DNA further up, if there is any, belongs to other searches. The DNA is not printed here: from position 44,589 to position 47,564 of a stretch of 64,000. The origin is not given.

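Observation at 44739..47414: Fusion of a Na+-coupled NSS transporter to a C-terminal amidohydrolase domain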

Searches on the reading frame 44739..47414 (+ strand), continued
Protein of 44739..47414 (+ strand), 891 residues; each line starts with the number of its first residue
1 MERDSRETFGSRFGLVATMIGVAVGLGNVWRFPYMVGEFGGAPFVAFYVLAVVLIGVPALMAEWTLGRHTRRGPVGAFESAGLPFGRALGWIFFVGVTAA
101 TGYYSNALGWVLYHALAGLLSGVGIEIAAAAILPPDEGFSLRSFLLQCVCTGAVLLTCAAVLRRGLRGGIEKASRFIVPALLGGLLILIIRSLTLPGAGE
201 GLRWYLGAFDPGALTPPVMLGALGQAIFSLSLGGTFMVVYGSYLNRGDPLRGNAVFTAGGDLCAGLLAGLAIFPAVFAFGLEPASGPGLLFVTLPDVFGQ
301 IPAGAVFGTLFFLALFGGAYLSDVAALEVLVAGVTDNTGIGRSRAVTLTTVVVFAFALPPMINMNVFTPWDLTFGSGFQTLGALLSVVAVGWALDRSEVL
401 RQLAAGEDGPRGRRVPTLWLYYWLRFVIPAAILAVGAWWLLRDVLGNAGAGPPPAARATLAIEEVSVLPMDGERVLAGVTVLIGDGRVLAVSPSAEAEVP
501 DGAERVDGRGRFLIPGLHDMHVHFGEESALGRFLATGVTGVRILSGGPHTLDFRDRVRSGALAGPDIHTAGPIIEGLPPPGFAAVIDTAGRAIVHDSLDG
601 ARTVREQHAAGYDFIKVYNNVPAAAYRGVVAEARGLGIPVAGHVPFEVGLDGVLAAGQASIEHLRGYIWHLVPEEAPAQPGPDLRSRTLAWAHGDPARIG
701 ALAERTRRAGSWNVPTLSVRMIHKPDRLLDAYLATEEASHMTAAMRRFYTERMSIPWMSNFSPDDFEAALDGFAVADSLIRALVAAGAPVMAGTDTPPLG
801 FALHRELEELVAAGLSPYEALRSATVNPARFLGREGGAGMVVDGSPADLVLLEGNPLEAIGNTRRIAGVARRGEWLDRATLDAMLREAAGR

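Call 74: search_protein_families(library=ncbifam, proteins=[L061:2847-3980:+, L061:5396-7030:+], max_evalue=0.00001)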
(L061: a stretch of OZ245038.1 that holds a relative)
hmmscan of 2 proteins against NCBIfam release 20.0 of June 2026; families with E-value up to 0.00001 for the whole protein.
L061:2847-3980:+ (378 aa): 20 families
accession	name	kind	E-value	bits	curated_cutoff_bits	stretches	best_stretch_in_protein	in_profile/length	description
TIGR01979.1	sufS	subfamily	2.2e-20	72.9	475.1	1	57-330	64-340/403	SufS family cysteine desulfurase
TIGR04343.1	egtE_PLP_lyase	equivalog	1.5e-18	66.8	400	1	28-245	25-239/370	ergothioneine biosynthesis PLP-dependent enzyme EgtE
TIGR01976.1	am_tr_V_VC1184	hypoth_equivalog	2.5e-18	66.6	352.35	1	57-233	63-242/401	cysteine desulfurase-like protein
TIGR01814.1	kynureninase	equivalog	2.2e-17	63.1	246.4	1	26-371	36-396/400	kynureninase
TIGR03402.1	FeS_nifS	equivalog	3.4e-15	55.7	530.75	1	56-236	43-222/379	cysteine desulfurase NifS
NF040779.1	Sec_lyase_SclA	exception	1.1e-13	50.9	525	1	142-324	131-309/378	selenocysteine lyase SclA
TIGR01977.1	am_tr_V_EF2568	hypoth_equivalog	6.7e-13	48.4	377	1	57-324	46-309/376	cysteine desulfurase family protein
NF010611.0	PRK14012.1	equivalog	6.2e-12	45.2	548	1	50-235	47-233/406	IscS subfamily cysteine desulfurase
TIGR02006.1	IscS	equivalog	1.9e-11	43.6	643.2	1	50-236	43-230/402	IscS subfamily cysteine desulfurase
NF041166.1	f2_encap_cargo1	exception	3.4e-09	36.4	800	1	128-311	366-548/623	family 2A encapsulin nanocompartment cargo protein cysteine desulfurase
NF006791.0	PRK09295.1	equivalog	4.5e-09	35.9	661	1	119-313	135-329/406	cysteine desulfurase SufS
TIGR03403.1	nifS_epsilon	equivalog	5.1e-09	35.4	587.7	1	96-236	88-226/382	NifS family cysteine desulfurase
TIGR03301.1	PhnW-AepZ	equivalog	5.2e-09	36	360.8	1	149-223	127-201/355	2-aminoethylphosphonate aminotransferase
NF002806.0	PRK02948.1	subfamily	1.1e-08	34.4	304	1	58-225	46-215/381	IscS subfamily cysteine desulfurase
NF010006.0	PRK13479.1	equivalog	4.7e-08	32.5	296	1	145-223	129-207/369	2-aminoethylphosphonate--pyruvate transaminase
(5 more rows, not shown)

L061:5396-7030:+ (545 aa): 9 families
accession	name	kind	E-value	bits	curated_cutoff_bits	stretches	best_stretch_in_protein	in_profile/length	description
NF051886.1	XaaProDiPepCaul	equivalog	5.4e-16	58.6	500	1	400-488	305-386/398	Xaa-Pro dipeptidase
NF006689.0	PRK09237.1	equivalog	3.1e-13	49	371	1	48-120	5-66/383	amidohydrolase/deacetylase family metallohydrolase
NF006056.0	PRK08204.1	subfamily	4.5e-13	48.8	391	1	46-120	3-67/449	hypothetical protein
TIGR01224.1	hutI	equivalog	4.3e-09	35.7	298.15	0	69-120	6-49/377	imidazolonepropionase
NF011990.0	PRK15446.2-6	subfamily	1.1e-06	27.6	233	0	66-118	19-64/390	alpha-D-ribose 1-methylphosphonate 5-triphosphate diphosphatase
NF006560.0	PRK09061.1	subfamily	1.9e-06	26.5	340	0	64-122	23-89/517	amidohydrolase family protein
TIGR02033.1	D-hydantoinase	equivalog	4.2e-06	26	393.25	1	49-120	2-60/454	dihydropyrimidinase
TIGR02318.1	phosphono_phnM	equivalog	4.2e-06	25.9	390.55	0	94-120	31-57/376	phosphonate metabolism protein PhnM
NF004839.0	PRK06189.1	equivalog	8.7e-06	24.6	631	0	48-120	5-63/451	allantoinase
